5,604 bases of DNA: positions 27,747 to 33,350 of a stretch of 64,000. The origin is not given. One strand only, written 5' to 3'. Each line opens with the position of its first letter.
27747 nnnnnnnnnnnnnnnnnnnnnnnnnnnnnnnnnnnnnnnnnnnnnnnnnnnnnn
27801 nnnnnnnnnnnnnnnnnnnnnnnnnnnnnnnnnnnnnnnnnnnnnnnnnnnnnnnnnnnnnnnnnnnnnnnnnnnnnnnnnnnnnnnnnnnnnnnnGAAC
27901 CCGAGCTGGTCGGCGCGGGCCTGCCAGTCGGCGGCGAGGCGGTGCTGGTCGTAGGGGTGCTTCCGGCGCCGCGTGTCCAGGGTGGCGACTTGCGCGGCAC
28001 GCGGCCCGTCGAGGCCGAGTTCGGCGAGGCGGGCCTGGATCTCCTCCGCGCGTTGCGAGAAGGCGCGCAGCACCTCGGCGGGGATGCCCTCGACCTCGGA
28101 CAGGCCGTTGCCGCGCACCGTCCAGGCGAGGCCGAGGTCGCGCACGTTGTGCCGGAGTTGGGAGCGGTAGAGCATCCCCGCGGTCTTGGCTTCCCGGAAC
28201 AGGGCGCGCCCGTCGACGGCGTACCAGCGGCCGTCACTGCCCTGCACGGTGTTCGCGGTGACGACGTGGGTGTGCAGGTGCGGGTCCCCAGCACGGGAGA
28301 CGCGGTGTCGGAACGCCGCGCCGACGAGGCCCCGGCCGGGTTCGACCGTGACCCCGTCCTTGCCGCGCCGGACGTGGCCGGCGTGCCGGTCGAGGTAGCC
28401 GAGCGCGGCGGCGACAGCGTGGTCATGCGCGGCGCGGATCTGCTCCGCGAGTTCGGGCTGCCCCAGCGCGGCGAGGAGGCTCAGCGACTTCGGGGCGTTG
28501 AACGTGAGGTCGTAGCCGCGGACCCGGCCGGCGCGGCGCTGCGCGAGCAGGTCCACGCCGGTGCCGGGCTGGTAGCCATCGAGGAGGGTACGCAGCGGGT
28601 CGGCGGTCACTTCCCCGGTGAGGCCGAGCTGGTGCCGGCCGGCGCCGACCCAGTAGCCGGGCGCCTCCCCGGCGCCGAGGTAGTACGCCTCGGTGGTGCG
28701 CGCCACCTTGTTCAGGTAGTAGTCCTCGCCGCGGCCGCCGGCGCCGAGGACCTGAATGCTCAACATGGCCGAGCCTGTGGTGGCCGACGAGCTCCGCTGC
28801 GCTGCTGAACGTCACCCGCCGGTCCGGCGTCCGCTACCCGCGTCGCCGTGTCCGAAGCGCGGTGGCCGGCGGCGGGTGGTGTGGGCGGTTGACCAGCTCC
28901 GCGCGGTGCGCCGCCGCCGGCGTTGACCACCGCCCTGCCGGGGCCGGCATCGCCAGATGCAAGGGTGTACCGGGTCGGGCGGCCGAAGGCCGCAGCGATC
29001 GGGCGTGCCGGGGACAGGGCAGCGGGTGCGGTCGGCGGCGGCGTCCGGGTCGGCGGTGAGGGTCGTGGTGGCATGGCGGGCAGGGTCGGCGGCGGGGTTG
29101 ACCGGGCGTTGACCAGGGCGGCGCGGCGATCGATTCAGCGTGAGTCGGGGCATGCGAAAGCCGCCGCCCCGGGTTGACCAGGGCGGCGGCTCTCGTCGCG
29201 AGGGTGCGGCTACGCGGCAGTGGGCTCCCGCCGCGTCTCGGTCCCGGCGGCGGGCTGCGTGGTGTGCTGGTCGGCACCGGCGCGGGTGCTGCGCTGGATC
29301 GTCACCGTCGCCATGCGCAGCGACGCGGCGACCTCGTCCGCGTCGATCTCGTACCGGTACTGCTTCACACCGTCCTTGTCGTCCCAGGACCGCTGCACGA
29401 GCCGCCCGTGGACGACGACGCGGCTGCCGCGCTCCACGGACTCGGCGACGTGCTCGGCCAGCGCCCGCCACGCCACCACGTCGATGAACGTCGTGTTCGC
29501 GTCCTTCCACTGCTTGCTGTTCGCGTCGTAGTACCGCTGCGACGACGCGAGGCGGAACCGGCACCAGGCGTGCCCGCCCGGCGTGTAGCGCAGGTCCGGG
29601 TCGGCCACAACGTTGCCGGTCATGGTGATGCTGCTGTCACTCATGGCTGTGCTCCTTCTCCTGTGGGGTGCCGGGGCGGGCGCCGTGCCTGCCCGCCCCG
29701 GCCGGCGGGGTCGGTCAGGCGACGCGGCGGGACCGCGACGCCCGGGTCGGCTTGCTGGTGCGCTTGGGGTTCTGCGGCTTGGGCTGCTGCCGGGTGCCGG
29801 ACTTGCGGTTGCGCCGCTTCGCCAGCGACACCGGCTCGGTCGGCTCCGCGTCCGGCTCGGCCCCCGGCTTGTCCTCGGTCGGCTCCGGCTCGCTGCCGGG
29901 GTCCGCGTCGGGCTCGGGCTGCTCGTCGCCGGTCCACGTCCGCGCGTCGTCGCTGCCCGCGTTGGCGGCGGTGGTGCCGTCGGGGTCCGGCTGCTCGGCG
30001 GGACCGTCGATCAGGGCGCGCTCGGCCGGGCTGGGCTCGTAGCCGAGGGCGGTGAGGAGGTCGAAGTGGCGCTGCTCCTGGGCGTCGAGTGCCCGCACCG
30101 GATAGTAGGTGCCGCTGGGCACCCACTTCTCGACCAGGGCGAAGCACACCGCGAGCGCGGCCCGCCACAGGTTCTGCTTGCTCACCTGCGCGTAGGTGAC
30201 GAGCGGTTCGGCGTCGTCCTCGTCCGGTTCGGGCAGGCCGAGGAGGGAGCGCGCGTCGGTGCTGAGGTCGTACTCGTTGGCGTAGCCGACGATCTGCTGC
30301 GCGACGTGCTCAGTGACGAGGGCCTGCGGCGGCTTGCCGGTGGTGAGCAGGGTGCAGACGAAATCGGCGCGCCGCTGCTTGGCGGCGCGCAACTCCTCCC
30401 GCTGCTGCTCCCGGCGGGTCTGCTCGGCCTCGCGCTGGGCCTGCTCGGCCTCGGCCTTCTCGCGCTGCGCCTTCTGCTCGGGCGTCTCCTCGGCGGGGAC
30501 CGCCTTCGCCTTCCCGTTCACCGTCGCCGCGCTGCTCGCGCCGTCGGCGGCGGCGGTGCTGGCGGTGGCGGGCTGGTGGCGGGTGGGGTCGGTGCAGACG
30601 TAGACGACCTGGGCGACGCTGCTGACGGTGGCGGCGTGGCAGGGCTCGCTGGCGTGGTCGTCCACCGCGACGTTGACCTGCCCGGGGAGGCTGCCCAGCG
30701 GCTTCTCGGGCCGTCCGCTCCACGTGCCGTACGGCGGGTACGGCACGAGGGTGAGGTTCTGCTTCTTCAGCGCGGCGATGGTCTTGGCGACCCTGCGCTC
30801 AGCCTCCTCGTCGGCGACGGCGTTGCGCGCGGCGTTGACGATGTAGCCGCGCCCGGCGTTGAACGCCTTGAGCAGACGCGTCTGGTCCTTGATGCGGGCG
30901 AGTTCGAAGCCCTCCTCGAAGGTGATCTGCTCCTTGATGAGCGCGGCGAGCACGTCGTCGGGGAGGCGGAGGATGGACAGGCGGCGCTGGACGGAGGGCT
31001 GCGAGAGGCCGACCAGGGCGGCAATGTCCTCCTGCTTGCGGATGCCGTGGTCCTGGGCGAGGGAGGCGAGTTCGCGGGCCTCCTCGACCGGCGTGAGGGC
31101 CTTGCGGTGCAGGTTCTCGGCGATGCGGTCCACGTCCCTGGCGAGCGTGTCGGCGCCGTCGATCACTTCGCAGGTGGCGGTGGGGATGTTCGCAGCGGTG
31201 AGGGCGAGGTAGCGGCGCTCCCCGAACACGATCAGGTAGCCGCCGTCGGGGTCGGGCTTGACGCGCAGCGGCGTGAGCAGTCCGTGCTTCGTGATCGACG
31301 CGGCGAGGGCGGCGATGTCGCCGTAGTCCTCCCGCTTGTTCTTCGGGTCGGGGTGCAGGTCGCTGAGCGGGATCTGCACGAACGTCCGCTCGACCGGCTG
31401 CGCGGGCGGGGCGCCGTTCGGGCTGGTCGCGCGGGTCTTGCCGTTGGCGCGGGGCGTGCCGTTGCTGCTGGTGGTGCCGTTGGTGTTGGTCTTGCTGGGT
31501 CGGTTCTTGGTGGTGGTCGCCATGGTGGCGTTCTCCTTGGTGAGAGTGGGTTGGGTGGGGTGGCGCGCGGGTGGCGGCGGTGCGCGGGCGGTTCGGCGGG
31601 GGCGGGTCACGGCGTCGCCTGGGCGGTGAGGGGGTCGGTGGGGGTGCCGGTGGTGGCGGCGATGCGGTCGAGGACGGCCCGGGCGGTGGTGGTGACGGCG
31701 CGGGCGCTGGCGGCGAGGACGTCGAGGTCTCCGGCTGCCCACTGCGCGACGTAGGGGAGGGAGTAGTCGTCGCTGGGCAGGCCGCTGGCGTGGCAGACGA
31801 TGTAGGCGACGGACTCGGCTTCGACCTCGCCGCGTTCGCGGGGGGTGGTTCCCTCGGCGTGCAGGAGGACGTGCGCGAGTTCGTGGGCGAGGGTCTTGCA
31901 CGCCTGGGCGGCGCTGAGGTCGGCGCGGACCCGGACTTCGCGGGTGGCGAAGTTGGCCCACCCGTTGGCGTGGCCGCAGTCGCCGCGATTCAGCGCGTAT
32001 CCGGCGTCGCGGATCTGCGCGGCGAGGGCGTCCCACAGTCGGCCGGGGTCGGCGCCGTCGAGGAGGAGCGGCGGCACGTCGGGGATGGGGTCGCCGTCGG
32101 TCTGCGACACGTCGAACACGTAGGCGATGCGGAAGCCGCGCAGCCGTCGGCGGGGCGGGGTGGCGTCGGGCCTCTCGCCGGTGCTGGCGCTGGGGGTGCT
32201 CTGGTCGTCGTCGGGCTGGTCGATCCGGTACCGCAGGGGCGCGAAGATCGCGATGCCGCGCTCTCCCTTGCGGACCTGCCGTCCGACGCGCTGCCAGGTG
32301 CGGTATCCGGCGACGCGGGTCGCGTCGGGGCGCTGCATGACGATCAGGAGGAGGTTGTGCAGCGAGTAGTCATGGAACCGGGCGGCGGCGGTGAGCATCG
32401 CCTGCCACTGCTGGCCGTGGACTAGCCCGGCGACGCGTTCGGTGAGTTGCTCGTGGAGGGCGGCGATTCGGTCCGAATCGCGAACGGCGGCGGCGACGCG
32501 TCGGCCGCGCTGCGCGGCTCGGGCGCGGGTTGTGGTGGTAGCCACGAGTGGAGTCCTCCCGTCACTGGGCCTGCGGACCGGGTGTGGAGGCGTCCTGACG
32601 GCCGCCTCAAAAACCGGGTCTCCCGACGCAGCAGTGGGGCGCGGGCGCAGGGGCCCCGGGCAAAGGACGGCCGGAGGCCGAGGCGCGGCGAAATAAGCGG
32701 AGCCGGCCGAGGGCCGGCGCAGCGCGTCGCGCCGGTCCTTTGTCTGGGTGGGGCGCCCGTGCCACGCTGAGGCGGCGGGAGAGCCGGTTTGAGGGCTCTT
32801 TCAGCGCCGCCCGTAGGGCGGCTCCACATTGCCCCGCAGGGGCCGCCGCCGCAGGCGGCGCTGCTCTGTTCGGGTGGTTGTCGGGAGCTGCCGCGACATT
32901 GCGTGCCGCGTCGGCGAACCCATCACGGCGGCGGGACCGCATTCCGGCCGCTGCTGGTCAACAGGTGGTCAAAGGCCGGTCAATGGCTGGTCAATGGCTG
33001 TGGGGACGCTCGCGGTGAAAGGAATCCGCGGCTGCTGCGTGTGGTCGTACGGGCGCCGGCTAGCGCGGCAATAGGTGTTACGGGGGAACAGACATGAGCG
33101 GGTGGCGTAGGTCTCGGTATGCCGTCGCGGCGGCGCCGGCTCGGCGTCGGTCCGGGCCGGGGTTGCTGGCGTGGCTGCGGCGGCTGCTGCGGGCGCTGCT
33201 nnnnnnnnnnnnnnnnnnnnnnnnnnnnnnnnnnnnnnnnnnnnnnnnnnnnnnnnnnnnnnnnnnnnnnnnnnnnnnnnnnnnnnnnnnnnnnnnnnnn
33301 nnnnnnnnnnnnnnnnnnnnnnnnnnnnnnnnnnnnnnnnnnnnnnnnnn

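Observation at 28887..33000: Inverted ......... iteron arrays bracket the ssb-parB-ardC block; the one next to the relaxase is a candidate oriT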

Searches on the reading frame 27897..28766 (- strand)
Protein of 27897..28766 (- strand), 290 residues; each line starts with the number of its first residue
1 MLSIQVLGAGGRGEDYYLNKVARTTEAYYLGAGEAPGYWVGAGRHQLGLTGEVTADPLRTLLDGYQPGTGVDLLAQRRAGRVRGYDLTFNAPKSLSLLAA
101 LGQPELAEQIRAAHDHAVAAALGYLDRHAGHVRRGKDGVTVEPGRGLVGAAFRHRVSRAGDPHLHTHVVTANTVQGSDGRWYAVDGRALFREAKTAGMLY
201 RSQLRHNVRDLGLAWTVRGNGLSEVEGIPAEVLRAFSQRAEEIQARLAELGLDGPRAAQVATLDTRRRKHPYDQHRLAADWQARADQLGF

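Call 32: find_related_loci(query=A1, collection=metagenome_contigs, flank=10000)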
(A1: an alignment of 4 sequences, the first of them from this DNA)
Query A1 (290 aa) in metagenome_contigs; peptide patterns used: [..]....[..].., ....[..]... (x = any residue, [..] = any of these).
252 stretches matched a pattern; 21 encode a relative of the query (tblastn E <= 1e-3); 21 distinct loci.
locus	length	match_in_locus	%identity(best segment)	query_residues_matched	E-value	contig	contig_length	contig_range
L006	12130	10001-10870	51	1-290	3e-84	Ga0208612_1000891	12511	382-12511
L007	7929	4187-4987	52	15-281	3e-79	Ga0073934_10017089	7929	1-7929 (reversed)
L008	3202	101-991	46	1-290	1e-74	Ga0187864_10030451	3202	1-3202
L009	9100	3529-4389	51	1-290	5e-74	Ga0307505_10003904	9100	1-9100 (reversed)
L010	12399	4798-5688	47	1-290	6e-74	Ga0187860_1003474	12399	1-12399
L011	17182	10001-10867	49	1-290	3e-69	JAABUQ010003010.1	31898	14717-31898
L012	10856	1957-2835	46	16-290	1e-66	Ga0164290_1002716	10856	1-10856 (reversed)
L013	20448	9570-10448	44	16-290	2e-52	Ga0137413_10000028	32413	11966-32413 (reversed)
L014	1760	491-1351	42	1-290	1e-53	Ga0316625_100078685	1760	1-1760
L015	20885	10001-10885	41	1-290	2e-51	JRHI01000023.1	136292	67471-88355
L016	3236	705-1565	42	1-290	7e-48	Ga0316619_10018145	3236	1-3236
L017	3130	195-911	41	16-250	2e-41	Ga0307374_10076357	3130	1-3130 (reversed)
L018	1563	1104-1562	52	15-166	1e-41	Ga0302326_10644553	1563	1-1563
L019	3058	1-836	52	14-290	4e-67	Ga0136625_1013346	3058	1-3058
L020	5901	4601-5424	44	20-290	3e-37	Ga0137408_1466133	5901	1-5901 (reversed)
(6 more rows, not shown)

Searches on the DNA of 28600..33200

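Call 27: search_rna_families(source=window, start=28600, end=33200, threshold=evalue, max_evalue=1)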
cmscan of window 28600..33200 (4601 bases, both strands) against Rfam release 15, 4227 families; matches with E-value up to 1: 1.
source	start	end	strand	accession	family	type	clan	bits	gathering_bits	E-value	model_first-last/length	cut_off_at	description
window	30337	30425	+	RF02786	snoTBR2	Gene; snRNA; snoRNA; CD-box;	-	21.9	62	0.84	1-109/109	no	Small nucleolar RNA TBR2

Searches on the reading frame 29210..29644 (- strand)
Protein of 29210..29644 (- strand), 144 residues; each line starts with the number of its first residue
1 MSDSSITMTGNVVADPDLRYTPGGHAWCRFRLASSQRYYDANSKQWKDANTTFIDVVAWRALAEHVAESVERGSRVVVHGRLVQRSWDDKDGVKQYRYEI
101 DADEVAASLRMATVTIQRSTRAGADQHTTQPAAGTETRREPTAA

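Call 8: search_protein_families(library=pfam, proteins=[window:29210-29644:-], max_evalue=0.01)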
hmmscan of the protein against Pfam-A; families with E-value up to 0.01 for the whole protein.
window:29210-29644:- (144 aa): 3 families
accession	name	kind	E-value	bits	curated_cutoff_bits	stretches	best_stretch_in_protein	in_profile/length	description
PF00436.31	SSB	-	8.5e-31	106.5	26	1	5-106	3-102/104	Single-strand binding protein family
PF01336.31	tRNA_anti-codon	-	4e-05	23.9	27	1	51-105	26-72/75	OB-fold nucleic acid binding domain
PF22657.2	SSB_1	-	0.00029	21.4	27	1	6-87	3-80/91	Another single-strand binding protein family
